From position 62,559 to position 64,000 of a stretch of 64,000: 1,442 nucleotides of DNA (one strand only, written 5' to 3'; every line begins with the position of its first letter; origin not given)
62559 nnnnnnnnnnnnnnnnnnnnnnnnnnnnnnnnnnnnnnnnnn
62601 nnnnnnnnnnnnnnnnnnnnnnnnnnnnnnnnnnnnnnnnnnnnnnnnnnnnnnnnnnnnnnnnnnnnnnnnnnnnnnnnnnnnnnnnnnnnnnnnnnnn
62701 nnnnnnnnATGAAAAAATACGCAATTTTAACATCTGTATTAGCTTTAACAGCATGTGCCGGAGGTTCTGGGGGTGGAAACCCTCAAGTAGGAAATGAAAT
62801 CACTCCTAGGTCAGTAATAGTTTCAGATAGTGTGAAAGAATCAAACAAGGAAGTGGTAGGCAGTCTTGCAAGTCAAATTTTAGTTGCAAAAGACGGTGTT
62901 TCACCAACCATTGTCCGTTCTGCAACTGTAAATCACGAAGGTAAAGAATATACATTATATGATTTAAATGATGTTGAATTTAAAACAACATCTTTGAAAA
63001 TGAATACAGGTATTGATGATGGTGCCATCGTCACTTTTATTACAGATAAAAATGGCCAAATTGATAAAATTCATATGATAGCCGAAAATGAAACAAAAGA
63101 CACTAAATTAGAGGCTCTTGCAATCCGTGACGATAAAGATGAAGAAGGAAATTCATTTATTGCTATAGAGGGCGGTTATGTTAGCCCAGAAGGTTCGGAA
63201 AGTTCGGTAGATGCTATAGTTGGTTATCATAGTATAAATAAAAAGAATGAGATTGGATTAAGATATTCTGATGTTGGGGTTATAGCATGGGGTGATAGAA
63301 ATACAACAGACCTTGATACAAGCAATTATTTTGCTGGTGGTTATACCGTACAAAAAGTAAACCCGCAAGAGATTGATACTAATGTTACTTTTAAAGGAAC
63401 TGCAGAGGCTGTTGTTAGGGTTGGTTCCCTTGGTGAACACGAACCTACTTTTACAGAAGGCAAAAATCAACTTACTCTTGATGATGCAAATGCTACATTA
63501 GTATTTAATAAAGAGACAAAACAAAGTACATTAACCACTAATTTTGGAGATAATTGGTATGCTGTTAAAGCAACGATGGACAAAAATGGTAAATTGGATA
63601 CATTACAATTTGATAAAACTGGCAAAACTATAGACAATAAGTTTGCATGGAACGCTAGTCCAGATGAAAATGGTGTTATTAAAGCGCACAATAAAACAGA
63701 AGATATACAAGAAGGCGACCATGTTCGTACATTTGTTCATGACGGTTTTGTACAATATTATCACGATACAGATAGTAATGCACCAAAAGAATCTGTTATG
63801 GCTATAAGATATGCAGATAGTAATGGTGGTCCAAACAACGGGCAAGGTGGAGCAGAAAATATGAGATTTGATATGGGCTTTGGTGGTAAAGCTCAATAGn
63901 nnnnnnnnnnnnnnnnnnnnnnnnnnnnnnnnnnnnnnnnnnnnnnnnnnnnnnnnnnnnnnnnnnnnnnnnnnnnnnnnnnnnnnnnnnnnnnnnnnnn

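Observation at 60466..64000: Tandem surface-lipoprotein array with homogenised 5' DNA and hypervariable bodies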

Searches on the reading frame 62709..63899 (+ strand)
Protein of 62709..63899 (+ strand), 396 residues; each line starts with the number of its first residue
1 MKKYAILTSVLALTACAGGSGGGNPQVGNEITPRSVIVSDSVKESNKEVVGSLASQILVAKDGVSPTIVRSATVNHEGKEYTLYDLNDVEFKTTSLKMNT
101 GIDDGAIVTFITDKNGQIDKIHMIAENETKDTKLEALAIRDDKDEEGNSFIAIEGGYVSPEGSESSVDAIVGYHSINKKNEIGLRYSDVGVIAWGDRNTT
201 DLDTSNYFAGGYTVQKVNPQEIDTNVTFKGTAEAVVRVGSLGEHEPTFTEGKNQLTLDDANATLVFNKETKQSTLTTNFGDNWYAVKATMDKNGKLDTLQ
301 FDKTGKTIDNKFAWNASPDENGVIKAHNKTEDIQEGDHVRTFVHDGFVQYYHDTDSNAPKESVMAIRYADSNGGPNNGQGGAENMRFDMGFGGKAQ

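Call 3: search_protein_families(library=pfam, proteins=[window:62709-63899:+], max_evalue=0.1)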
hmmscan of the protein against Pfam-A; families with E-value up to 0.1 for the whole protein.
window:62709-63899:+ (396 aa): 0 families

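Call 4: search_protein_families(library=ncbifam, proteins=[window:62709-63899:+], max_evalue=0.1)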
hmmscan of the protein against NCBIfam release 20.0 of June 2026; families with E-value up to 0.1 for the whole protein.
window:62709-63899:+ (396 aa): 0 families

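Call 10: find_encoding_contigs(protein=window:62709-63899:+, flank=10000, max_places=6)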
Protein window:62709-63899:+ (396 aa): no gene with exactly this product is on record in the collection.

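Call 11: find_homologous_proteins(query=window:62709-63896:+)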
Query window:62709-63896:+ (396 aa): 27 proteins with E <= 0.001 among 4529 candidates.
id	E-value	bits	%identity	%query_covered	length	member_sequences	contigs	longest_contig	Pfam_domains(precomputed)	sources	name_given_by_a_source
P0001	7.0e-260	879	100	100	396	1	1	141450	-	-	-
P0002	7.0e-52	195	38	99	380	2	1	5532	-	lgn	-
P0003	5.2e-49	185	37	100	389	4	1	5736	-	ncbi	-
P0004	7.6e-47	178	38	99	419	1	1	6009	-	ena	-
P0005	1.5e-46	177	37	99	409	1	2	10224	-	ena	-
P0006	1.4e-44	171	37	100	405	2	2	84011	-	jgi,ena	-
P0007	5.6e-43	166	37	99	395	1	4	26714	-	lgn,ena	-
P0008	2.7e-41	160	37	79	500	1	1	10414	-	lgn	-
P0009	5.0e-40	156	38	79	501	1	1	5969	-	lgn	-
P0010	4.9e-26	110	42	54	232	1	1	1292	-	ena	-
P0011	1.1e-24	105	50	35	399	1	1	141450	-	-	-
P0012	8.9e-18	83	31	55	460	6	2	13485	-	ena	-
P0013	1.5e-17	82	29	55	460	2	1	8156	-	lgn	-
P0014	2.3e-16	78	29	55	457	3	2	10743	-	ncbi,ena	-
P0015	7.0e-15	73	28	99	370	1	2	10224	-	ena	-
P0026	3.2e-5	41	31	47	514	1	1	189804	-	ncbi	-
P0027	3.6e-4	38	31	53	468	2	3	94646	-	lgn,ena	-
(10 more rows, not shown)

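Call 12: find_encoding_contigs(protein=P0006, flank=10000, max_places=3)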
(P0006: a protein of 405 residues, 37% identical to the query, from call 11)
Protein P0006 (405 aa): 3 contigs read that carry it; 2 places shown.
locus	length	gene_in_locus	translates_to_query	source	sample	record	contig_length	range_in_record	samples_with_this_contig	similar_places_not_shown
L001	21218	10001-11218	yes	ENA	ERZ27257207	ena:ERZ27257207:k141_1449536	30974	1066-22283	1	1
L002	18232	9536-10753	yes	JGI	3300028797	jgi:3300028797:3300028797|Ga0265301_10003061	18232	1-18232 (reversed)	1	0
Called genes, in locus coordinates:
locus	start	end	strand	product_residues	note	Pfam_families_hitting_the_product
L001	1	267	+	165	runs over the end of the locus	-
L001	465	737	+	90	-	PF00216:Bac_DNA_binding, PF18291:HU-HIG (weak)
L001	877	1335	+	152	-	-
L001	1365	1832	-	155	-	PF01668:SmpB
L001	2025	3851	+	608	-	-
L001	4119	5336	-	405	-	PF12704:MacB_PCD, PF02687:FtsX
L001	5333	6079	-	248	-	PF00005:ABC_tran, PF02463:SMC_N (faint)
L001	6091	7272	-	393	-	PF25917:BSH_RND, PF25973:BSH_CzcB, PF25984:BSH_YknX (weak), PF25876:HH_MFP_RND (weak), PF25893:HH_CzcB (weak), PF25940:LcnD_C (weak), PF25954:Beta-barrel_RND_2, PF25990:Beta-barrel_YknX, +1 more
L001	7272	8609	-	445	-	PF02321:OEP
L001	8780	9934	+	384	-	-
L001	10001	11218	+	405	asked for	-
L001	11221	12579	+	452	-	PF13174:TPR_6 (faint), PF13181:TPR_8 (faint), PF24575:TPR_Slam, PF12895:ANAPC3 (weak), PF13414:TPR_11 (weak), PF13428:TPR_14 (weak), PF14559:TPR_19 (weak), PF04575:SlipAM, +4 more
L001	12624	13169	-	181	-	-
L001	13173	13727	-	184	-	-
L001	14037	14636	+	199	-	PF00239:Resolvase, PF13936:HTH_38 (faint)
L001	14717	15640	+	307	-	-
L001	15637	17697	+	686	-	PF13870:CCDC113_CCDC96_CC (weak)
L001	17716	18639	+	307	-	PF01699:Na_Ca_ex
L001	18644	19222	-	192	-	-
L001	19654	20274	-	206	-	-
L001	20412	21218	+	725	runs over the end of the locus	-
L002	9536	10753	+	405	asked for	-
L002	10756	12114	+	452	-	PF13174:TPR_6 (faint), PF13181:TPR_8 (faint), PF24575:TPR_Slam, PF12895:ANAPC3 (weak), PF13414:TPR_11 (weak), PF13428:TPR_14 (weak), PF14559:TPR_19 (weak), PF04575:SlipAM, +4 more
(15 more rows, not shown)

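Call 13: find_encoding_contigs(protein=P0007, flank=10000, max_places=3)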
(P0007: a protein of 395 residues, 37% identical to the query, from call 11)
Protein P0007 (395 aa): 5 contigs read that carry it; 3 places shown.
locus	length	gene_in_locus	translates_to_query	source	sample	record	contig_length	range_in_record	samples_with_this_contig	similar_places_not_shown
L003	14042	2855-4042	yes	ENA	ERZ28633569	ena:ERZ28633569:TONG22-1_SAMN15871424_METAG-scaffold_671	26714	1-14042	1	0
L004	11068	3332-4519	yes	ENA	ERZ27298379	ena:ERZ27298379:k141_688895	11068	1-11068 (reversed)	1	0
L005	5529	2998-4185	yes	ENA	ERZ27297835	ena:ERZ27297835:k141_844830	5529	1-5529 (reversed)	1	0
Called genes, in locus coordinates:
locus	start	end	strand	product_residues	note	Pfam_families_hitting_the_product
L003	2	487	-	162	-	?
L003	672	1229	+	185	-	-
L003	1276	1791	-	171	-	PF02525:Flavodoxin_2, PF03358:FMN_red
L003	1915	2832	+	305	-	PF01501:Glyco_transf_8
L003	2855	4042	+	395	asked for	-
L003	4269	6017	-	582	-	PF13306:LRR_5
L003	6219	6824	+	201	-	PF04233:Phage_Mu_F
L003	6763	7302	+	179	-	-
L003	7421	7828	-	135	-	PF13411:MerR_1, PF00376:MerR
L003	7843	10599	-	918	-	PF00521:DNA_topoisoIV, PF03989:DNA_gyraseA_C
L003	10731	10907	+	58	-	-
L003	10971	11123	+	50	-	PF00468:Ribosomal_L34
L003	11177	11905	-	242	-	PF01643:Acyl-ACP_TE, PF13279:4HBT_2 (faint), PF20791:Acyl-ACP_TE_C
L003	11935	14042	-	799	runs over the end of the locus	PF00133:tRNA-synt_1, PF09334:tRNA-synt_1g, PF13603:tRNA-synt_1_2 (faint), PF01406:tRNA-synt_1e (weak), PF09334:tRNA-synt_1g (weak), PF08264:Anticodon_1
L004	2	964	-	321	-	?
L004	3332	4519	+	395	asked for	-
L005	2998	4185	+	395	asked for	-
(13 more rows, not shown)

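Call 19: find_encoding_contigs(protein=P0005, flank=10000, max_places=2)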
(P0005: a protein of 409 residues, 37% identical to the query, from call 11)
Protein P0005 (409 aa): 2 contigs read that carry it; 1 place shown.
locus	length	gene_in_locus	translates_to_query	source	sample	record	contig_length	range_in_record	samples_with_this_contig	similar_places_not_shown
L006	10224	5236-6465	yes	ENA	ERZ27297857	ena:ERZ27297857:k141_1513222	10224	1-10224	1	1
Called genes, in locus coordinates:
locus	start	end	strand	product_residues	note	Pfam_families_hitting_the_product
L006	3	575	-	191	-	?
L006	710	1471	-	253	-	-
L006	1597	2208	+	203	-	PF00561:Abhydrolase_1 (faint), PF06821:Ser_hydrolase (weak), PF12146:Hydrolase_4 (weak)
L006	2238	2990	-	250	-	-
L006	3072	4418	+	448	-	PF00675:Peptidase_M16, PF05193:Peptidase_M16_C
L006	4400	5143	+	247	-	PF00005:ABC_tran, PF13304:AAA_21 (faint)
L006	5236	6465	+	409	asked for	-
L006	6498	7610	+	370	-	-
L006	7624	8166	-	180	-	PF13302:Acetyltransf_3, PF00583:Acetyltransf_1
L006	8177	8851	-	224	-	PF01966:HD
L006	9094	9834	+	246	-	PF08241:Methyltransf_11, PF13649:Methyltransf_25, PF13847:Methyltransf_31 (faint)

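Call 20: find_encoding_contigs(protein=P0026, flank=10000, max_places=2)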
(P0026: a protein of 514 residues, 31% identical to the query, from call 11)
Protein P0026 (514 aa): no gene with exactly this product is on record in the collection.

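Call 21: find_encoding_contigs(protein=P0027, flank=10000, max_places=2)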
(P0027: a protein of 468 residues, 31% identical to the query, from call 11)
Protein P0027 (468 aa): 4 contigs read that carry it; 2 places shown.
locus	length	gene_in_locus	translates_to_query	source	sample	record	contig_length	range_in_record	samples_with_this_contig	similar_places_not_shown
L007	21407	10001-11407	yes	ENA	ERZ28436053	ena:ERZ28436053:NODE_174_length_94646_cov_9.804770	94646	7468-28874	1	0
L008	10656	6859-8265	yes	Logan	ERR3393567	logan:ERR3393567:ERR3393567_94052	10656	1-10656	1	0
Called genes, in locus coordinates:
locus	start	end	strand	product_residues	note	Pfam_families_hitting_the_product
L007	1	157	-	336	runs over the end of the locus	PF00438:S-AdoMet_synt_N, PF02772:S-AdoMet_synt_M, PF02773:S-AdoMet_synt_C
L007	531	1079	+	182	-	PF13328:HD_4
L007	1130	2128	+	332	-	PF01663:Phosphodiest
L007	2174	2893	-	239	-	PF03575:Peptidase_S51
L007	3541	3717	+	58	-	-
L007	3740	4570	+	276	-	-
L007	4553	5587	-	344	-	PF25583:WCX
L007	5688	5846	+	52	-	-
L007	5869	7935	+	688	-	PF05496:RuvB_N (faint), PF13191:AAA_16 (faint), PF13401:AAA_22 (faint), PF13479:AAA_24 (faint), PF00004:AAA, PF00910:RNA_helicase (faint), PF07728:AAA_5 (faint), PF00004:AAA, +1 more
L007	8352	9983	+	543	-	-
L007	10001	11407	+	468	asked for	-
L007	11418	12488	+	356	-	-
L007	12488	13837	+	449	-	PF12895:ANAPC3 (faint), PF07719:TPR_2 (faint), PF13176:TPR_7 (faint), PF13181:TPR_8 (faint), PF24575:TPR_Slam, PF13428:TPR_14 (weak), PF14559:TPR_19 (weak), PF04575:SlipAM, +1 more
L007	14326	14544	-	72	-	-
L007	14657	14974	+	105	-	-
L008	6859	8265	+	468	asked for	-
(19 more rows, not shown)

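Call 24: search_solved_structures(query=A3, max_evalue=10, show_alignments=2)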
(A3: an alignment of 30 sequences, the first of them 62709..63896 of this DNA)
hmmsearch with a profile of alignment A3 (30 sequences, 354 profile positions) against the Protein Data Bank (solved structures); distinct sequences matched with E-value up to 10: 3.
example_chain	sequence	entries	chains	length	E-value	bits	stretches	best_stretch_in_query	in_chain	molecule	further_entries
4av2_M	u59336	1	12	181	0.012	18.6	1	1-23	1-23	PILP PROTEIN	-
3vxb_A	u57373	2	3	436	0.31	14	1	7-32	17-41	Putative sugar-binding lipoprotein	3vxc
9lti_T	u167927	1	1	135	0.42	13.5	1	1-28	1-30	Secreted protein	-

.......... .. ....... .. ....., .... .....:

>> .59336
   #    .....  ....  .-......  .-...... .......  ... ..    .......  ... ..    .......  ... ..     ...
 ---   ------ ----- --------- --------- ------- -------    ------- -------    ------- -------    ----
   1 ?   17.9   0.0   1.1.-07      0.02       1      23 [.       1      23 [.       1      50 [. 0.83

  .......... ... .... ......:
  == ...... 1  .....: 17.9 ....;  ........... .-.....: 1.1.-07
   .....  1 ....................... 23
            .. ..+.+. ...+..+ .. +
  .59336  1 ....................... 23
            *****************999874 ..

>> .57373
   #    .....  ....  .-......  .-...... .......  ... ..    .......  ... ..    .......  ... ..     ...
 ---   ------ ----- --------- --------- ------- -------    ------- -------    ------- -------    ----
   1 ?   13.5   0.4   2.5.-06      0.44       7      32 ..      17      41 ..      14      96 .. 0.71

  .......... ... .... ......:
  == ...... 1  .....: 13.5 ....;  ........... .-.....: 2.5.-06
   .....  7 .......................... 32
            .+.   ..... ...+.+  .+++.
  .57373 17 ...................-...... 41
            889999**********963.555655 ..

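Call 29: find_related_loci(query=A3, collection=genome_contigs, flank=10000)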
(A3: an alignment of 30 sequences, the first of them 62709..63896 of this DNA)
Query A3 (396 aa) in genome_contigs; peptide patterns used: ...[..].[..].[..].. (x = any residue, [..] = any of these).
263 stretches matched a pattern; 44 encode a relative of the query (tblastn E <= 1e-3); 44 distinct loci.
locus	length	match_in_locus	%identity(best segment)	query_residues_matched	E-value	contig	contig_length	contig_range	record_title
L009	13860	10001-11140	39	1-396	1e-47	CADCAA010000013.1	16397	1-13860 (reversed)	MAG: uncultured proteobacterium isolate RUG14456 genome assembly, contig: RUG14456_asm_13, whole genome shotgun sequence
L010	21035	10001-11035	31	1-396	5e-30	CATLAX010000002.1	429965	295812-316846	MAG TPA_asm: uncultured Alphaproteobacteria bacterium isolate MGG05853_1680015463 genome assembly, contig: ERR3199562_11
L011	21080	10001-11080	29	1-394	5e-25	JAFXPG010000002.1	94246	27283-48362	MAG: Alphaproteobacteria bacterium isolate RGIG6621 Sheep_Rumen-1__c142458, whole genome shotgun sequence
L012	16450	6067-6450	43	1-142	5e-18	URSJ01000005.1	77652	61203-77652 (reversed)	uncultured Rickettsiales bacterium isolate UMGS1304 genome assembly, contig: NODE_46_length_77652_cov_7.30148, whole gen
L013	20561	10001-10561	31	181-396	7e-18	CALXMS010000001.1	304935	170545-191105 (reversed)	MAG: uncultured Alphaproteobacteria bacterium isolate BRZ_MB__bin43 genome assembly, contig: BRZ_MB__NODE_27_length_3049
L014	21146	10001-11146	28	1-392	1e-17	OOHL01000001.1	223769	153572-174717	uncultured proteobacterium isolate RUG653 genome assembly, contig: scaffold_87, whole genome shotgun sequence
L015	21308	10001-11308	31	1-396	1e-17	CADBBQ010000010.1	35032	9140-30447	MAG: uncultured proteobacterium isolate RUG13827 genome assembly, contig: RUG13827_asm_10, whole genome shotgun sequence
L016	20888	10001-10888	32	1-317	2e-16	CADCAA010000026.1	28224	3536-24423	MAG: uncultured proteobacterium isolate RUG14456 genome assembly, contig: RUG14456_asm_26, whole genome shotgun sequence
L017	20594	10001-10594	30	181-394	4e-16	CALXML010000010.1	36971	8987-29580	MAG: uncultured Alphaproteobacteria bacterium isolate BRZ_KL__bin36 genome assembly, contig: BRZ_KL__NODE_1092_length_36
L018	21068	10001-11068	29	1-396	4e-16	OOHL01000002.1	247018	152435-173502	uncultured proteobacterium isolate RUG653 genome assembly, contig: scaffold_112, whole genome shotgun sequence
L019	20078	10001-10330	43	1-121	6e-16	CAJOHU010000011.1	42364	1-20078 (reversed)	uncultured Alphaproteobacteria bacterium isolate Red_deer_4_mag_124 genome assembly, contig: scaffold_2221, whole genome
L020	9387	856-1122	53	1-91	2e-14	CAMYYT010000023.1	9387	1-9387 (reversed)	MAG TPA_asm: uncultured proteobacterium isolate SRR10912537_bin.24_metaWRAP_v1.3_MAG genome assembly, contig: ERZ1421001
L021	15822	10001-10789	33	1-289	6e-20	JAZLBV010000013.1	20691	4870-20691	MAG: Candidatus Enterousia sp. isolate T1900045056_TC20190049.MAGScoT_cleanbin_000022 SGB_4557_k141_2598578, whole genom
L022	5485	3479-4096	31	181-393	2e-11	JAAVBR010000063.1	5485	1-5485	MAG: bacterium isolate Mgla_MAG_4-bin_5 c_000000171271, whole genome shotgun sequence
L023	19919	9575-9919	43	1-123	9e-11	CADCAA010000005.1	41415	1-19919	MAG: uncultured proteobacterium isolate RUG14456 genome assembly, contig: RUG14456_asm_5, whole genome shotgun sequence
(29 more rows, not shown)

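Call 30: predict_structure(alignment_id=A4)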
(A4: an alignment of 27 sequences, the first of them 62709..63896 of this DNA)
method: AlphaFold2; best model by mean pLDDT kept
length: 396 residues; sequences in the alignment: 27
mean_pLDDT: 81.9   pTM: 0.82
mean pLDDT of the five models: 81.9, 80.5, 79.8, 78.8, 78.5
residues with pLDDT >= 90: 206; 70-90: 93; 50-70: 55; < 50: 42
segments of 3 or more residues with pLDDT < 50: 1-36, 68-73
pLDDT, mean of each block of 10 residues (from residue 1): 43 39 40 54 89 88 56 58 91 89 90 89 84 74 68 66 65 91 96 78 86 95 97 93 70 94 98 97 96 98 93 92 94 90 96 83 97 78 90 97
secondary structure, 60 per line:
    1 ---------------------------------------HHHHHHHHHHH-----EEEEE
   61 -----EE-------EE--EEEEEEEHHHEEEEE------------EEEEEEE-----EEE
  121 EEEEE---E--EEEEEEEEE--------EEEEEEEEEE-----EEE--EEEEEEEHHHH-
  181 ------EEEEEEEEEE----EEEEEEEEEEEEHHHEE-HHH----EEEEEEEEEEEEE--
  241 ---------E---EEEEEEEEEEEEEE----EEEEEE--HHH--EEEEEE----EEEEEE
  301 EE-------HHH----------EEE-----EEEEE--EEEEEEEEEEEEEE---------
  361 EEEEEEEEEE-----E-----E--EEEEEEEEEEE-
elements in order: H40-50 E56-60 E79-85 E89-93 E106-112 E118-125 E132-140 E149-158 E164-166 E169-175 H176-179 E187-196 E201-212 E226-238 E254-267 E272-277 E285-290 E295-302 E323-325 E331-335 E338-351 E361-370 E385-395

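Call 33: fold_search(model_id=the predicted structure, library=pdb)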
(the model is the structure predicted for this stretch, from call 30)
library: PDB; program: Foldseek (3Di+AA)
matches with E <= 10: 679; with E <= 0.001: 15
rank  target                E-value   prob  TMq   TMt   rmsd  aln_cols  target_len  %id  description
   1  3pqs                  3.2e-06  1.00  0.30  0.24  19.4       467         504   10  The crystal structures of porcine pathogen ApH87_TbpB (released 2011-02-02)
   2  5kkx_A                1.7e-05  1.00  0.26  0.41  13.9       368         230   10  Crystal structure of a TbpB C-lobe mutant from Neisseria meningitidis M982 (released 2017-07-19)
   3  4o4u_A                3.4e-05  1.00  0.29  0.23  22.0       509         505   13  Crystal structure of the vaccine antigen Transferrin Binding Protein B (TbpB) mutant Trp-176-Ala from Haemophilus para (released 2015-01-14)
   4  4o4u_D                5.4e-05  1.00  0.28  0.23  21.9       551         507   12  Crystal structure of the vaccine antigen Transferrin Binding Protein B (TbpB) mutant Trp-176-Ala from Haemophilus para (released 2015-01-14)
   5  9clm_B                7.4e-05  1.00  0.31  0.22  21.4       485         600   12  Transferrin Binding Protein A in complex with transferrin binding protein B and two molecules of transferrin (released 2026-03-04)
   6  9dc4_B                8.2e-05  0.99  0.28  0.22  22.2       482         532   12  Transferrin Binding Protein A in complex with transferrin binding protein B, transferrin and globular domain of TonB (released 2026-03-04)
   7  4o4x_B                1.2e-04  1.00  0.29  0.23  20.3       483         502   13  Crystal structure of the vaccine antigen Transferrin Binding Protein B (TbpB) double mutant Tyr-167-Ala and Trp-176-Al (released 2015-01-14)
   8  4o4u_B                1.2e-04  0.99  0.29  0.24  22.0       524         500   12  Crystal structure of the vaccine antigen Transferrin Binding Protein B (TbpB) mutant Trp-176-Ala from Haemophilus para (released 2015-01-14)
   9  4o4x_A                1.2e-04  0.99  0.27  0.22  20.6       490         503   11  Crystal structure of the vaccine antigen Transferrin Binding Protein B (TbpB) double mutant Tyr-167-Ala and Trp-176-Al (released 2015-01-14)
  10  4o4u_C                1.5e-04  0.99  0.29  0.24  21.5       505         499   12  Crystal structure of the vaccine antigen Transferrin Binding Protein B (TbpB) mutant Trp-176-Ala from Haemophilus para (released 2015-01-14)
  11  3ve2_A                3.0e-04  0.99  0.28  0.22  19.5       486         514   12  The 2.1 angstrom crystal structure of Transferrin binding protein B (TbpB) from serogroup B M982 Neisseria meningitidi (released 2012-02-22)
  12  4qq1_A                6.8e-04  0.96  0.29  0.23  22.1       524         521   11  Crystal structure of the isotype 1 Transferrin binding protein B (TbpB) from serogroup B Neisseria meningitidis (released 2015-04-01)
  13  7jrd_A                7.2e-04  0.98  0.29  0.21  20.3       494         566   12  The crystal structure of lactoferrin binding protein B (LbpB) from Neisseria meningitidis in complex with human lactof (released 2021-10-13)
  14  3ve2_B                7.6e-04  0.98  0.29  0.23  19.6       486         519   10  The 2.1 angstrom crystal structure of Transferrin binding protein B (TbpB) from serogroup B M982 Neisseria meningitidi (released 2012-02-22)
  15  2x56                  8.8e-04  0.12  0.09  0.12  22.1       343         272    8  Yersinia Pestis Plasminogen Activator Pla (Native) (released 2010-07-28)
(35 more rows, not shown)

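Call 54: search_protein_families(library=pfam, proteins=[L001:11221-12576:+, L015:13179-14534:+, L019:11168-12523:+], max_evalue=0.001)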
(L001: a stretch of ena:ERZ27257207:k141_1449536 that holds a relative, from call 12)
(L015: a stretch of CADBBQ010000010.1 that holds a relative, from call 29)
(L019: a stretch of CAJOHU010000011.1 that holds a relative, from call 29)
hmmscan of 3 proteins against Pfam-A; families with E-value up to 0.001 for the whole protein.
L001:11221-12576:+ (452 aa): 17 families
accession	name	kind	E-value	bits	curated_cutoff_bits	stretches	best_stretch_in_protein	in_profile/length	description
PF04575.19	SlipAM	-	1.8e-32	113.5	22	1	160-443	1-279/288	Surface lipoprotein assembly modifier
PF24575.1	TPR_Slam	-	1.6e-09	38.6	35.2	1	76-118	50-92/104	Surface lipoprotein assembly modifier, N-terminal TPR repeats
PF14559.12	TPR_19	-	1.8e-09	38.2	25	1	85-125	3-43/68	Tetratricopeptide repeat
PF12895.13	ANAPC3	-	6.3e-09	36.4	27.2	1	76-129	26-78/82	Anaphase-promoting complex, cyclosome, subunit 3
PF07719.23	TPR_2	-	4.9e-08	33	27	1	74-105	2-33/34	Tetratricopeptide repeat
PF13181.12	TPR_8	-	9.8e-07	28.9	25.7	1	74-101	2-29/34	Tetratricopeptide repeat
PF00515.34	TPR_1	-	1.7e-06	28.1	27.8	1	76-100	4-28/34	Tetratricopeptide repeat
PF13176.12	TPR_7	-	2.5e-06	27.6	27.9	0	77-102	3-30/36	Tetratricopeptide repeat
PF13428.12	TPR_14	-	2.7e-06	28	23.5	1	74-114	2-42/44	Tetratricopeptide repeat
PF13414.12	TPR_11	-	6.2e-06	26.2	26.8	1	85-121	6-42/42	TPR repeat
PF13174.12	TPR_6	-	1.7e-05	25.6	26.3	0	77-105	4-32/33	Tetratricopeptide repeat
PF13432.12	TPR_16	-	1.7e-05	25.6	32.7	1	78-123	2-47/65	Tetratricopeptide repeat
PF13424.12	TPR_12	-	2.4e-05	24.9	30.1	1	78-135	8-73/77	Tetratricopeptide repeat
PF13431.12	TPR_17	-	7.7e-05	23.1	24.4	0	96-126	2-32/34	Tetratricopeptide repeat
PF25063.1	ARM_TT21_C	-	0.00037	20.9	35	1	43-126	101-183/209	Tetratricopeptide repeat protein 21 C-terminal ARM domain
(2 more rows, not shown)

L015:13179-14534:+ (452 aa): 8 families
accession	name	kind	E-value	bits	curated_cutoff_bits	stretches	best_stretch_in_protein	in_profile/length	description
PF04575.19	SlipAM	-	2e-33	116.6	22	1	160-452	1-288/288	Surface lipoprotein assembly modifier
PF14559.12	TPR_19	-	8.6e-10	39.3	25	1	86-123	4-41/68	Tetratricopeptide repeat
PF07719.23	TPR_2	-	2e-07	31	27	1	74-105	2-33/34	Tetratricopeptide repeat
PF13428.12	TPR_14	-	3.2e-07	30.8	23.5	1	74-115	2-43/44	Tetratricopeptide repeat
PF24575.1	TPR_Slam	-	6.7e-07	30.1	35.2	1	79-120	53-94/104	Surface lipoprotein assembly modifier, N-terminal TPR repeats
PF13174.12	TPR_6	-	1.1e-05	26.2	26.3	0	77-105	4-32/33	Tetratricopeptide repeat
PF13431.12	TPR_17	-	3e-05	24.4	24.4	0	96-126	2-32/34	Tetratricopeptide repeat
PF13176.12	TPR_7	-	0.00023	21.5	27.9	0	77-102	3-30/36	Tetratricopeptide repeat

L019:11168-12523:+ (452 aa): 12 families
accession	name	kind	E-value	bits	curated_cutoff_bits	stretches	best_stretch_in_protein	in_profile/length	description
PF04575.19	SlipAM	-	3.3e-35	122.4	22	1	160-452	1-288/288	Surface lipoprotein assembly modifier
PF14559.12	TPR_19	-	1e-07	32.6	25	1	86-123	4-41/68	Tetratricopeptide repeat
PF24575.1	TPR_Slam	-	1.2e-07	32.6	35.2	1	80-120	54-94/104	Surface lipoprotein assembly modifier, N-terminal TPR repeats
PF07719.23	TPR_2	-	2.2e-07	30.9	27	0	74-105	2-33/34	Tetratricopeptide repeat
PF13181.12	TPR_8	-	1.4e-06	28.4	25.7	1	74-105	2-33/34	Tetratricopeptide repeat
PF13428.12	TPR_14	-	2.8e-05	24.8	23.5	1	74-114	2-42/44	Tetratricopeptide repeat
PF13432.12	TPR_16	-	3.2e-05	24.7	32.7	0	46-105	6-63/65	Tetratricopeptide repeat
PF12895.13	ANAPC3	-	3.9e-05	24.3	27.2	1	86-130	2-46/82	Anaphase-promoting complex, cyclosome, subunit 3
PF23914.1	TPR_CcmH_CycH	-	5.1e-05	23.6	42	1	71-121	48-98/158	Cytochrome c-type biogenesis protein H TPR domain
PF13431.12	TPR_17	-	6.9e-05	23.3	24.4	0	96-126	2-32/34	Tetratricopeptide repeat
PF13371.12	TPR_9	-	0.0001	22.7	35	1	79-126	1-48/73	Tetratricopeptide repeat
PF00515.34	TPR_1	-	0.00064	19.9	27.8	0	76-105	4-33/34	Tetratricopeptide repeat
